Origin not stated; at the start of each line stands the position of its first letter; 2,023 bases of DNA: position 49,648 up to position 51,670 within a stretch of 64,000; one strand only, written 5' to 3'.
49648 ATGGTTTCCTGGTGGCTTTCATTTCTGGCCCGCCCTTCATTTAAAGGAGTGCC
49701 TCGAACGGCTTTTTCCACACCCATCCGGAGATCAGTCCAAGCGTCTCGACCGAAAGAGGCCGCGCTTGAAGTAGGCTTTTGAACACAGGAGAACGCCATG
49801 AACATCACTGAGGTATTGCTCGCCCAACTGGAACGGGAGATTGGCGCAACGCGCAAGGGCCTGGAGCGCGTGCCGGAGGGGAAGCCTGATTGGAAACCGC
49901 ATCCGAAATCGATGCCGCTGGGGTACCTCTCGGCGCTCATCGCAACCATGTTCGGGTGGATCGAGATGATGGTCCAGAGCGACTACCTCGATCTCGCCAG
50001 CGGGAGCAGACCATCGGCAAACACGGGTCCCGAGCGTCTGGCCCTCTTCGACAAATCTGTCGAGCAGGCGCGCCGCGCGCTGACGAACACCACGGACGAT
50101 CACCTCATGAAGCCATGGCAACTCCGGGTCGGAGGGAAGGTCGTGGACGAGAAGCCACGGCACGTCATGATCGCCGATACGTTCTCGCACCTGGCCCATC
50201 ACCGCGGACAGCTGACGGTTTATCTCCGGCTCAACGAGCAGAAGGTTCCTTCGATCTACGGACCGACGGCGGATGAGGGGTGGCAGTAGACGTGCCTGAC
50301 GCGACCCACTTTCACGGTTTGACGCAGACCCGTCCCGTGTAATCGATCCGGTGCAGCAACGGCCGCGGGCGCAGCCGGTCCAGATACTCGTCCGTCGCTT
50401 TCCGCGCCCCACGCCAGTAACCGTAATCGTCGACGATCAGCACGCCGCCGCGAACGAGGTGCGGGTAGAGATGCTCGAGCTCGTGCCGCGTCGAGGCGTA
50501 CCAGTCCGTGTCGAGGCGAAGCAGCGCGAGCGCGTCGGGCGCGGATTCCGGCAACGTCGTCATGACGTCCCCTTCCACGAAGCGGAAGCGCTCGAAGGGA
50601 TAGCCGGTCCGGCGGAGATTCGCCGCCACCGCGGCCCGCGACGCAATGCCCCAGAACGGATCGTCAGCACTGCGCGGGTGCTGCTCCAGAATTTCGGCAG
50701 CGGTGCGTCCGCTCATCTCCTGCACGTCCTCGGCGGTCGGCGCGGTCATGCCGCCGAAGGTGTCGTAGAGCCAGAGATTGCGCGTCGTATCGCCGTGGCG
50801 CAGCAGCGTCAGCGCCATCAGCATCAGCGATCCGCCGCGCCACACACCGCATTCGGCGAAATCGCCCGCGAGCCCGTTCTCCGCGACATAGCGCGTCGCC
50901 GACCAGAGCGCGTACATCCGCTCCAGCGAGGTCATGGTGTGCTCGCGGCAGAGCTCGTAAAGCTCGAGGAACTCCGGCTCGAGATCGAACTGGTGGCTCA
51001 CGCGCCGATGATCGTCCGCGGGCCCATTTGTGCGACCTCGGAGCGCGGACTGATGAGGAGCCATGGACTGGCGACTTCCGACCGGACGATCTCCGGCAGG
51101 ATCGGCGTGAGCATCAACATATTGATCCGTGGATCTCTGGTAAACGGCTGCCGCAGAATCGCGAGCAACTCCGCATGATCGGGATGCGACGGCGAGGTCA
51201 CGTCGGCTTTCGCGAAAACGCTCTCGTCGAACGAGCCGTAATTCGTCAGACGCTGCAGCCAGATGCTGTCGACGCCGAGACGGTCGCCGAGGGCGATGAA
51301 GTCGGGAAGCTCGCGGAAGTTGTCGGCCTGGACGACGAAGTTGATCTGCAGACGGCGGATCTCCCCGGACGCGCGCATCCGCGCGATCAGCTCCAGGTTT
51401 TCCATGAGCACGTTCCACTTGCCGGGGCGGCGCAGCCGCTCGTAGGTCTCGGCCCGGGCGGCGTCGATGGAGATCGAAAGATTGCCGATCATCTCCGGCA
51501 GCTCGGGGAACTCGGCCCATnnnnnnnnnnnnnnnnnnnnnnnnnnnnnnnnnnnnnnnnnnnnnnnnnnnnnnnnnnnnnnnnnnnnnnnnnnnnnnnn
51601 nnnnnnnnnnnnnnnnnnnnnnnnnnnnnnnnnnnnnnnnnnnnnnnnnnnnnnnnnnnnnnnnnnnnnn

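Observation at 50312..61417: ABC-transporter-dependent glycan locus with four methyltransferase modules and two paralogous radical-SAM enzymes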

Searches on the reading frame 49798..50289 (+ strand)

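Call 9: search_protein_families(library=pfam, proteins=[window:49798-50289:+], max_evalue=0.001)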
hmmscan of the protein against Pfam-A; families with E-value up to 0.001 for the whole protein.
window:49798-50289:+ (163 aa): 3 families
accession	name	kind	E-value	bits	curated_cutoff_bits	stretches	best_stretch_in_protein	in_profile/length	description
PF12867.12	DinB_2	-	1e-05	26.4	24.8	1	10-139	1-128/128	DinB superfamily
PF05163.17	DinB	-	0.00011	22.6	23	1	84-157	85-156/165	DinB family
PF11716.13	MDMPI_N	-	0.00059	21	24.2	0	71-130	76-131/140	Mycothiol maleylpyruvate isomerase N-terminal domain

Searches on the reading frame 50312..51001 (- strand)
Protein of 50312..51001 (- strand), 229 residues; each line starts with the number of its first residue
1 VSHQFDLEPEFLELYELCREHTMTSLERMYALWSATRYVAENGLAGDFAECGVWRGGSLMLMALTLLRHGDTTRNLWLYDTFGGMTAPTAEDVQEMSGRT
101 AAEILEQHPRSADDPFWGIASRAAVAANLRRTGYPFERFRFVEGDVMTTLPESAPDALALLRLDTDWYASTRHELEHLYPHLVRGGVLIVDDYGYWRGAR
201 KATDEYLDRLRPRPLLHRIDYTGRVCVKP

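Call 88: search_protein_families(library=padloc, proteins=[window:50312-51001:-], max_evalue=0.001)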
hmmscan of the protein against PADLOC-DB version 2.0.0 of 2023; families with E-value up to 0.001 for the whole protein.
window:50312-51001:- (229 aa): 0 families

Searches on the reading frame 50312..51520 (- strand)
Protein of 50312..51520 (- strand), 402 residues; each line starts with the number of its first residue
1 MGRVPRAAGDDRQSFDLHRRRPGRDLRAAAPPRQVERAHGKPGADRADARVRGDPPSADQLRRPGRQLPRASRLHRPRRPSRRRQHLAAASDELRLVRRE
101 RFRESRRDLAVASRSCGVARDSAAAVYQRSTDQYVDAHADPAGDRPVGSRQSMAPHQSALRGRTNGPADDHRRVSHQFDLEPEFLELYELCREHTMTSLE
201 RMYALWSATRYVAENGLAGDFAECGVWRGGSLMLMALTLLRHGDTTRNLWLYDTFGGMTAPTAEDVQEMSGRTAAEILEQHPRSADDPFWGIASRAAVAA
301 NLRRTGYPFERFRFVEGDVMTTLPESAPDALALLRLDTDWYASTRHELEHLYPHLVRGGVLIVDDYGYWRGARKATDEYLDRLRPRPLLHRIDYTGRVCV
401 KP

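Call 5: search_protein_families(library=pfam, proteins=[window:50312-51520:-], max_evalue=0.01)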
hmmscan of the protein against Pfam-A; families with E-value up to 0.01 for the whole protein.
window:50312-51520:- (402 aa): 3 families
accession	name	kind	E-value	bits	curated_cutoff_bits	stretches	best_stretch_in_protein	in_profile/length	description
PF05711.17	TylF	-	1.8e-41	142.6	23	1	194-396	68-259/264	Macrocin-O-methyltransferase (TylF)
PF13578.12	Methyltransf_24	-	1.9e-11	45.2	26.3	1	223-366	2-105/105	Methyltransferase domain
PF13709.12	DUF4159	-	0.0093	15.9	25.9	0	338-394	61-116/202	Domain of unknown function (DUF4159)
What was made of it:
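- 50312..51001 (-): TylF/MycF/NovP-like O-methyltransferase (229 aa, GTG start, GTGA overlap with the rSAM2 stop). Last gene of the operon. Pfam TylF 1.8e-41, 142.6 bits (call 5).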

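Call 6: search_protein_families(library=ncbifam, proteins=[window:50312-51520:-], max_evalue=0.01)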
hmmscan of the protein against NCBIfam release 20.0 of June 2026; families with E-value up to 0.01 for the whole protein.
window:50312-51520:- (402 aa): 0 families
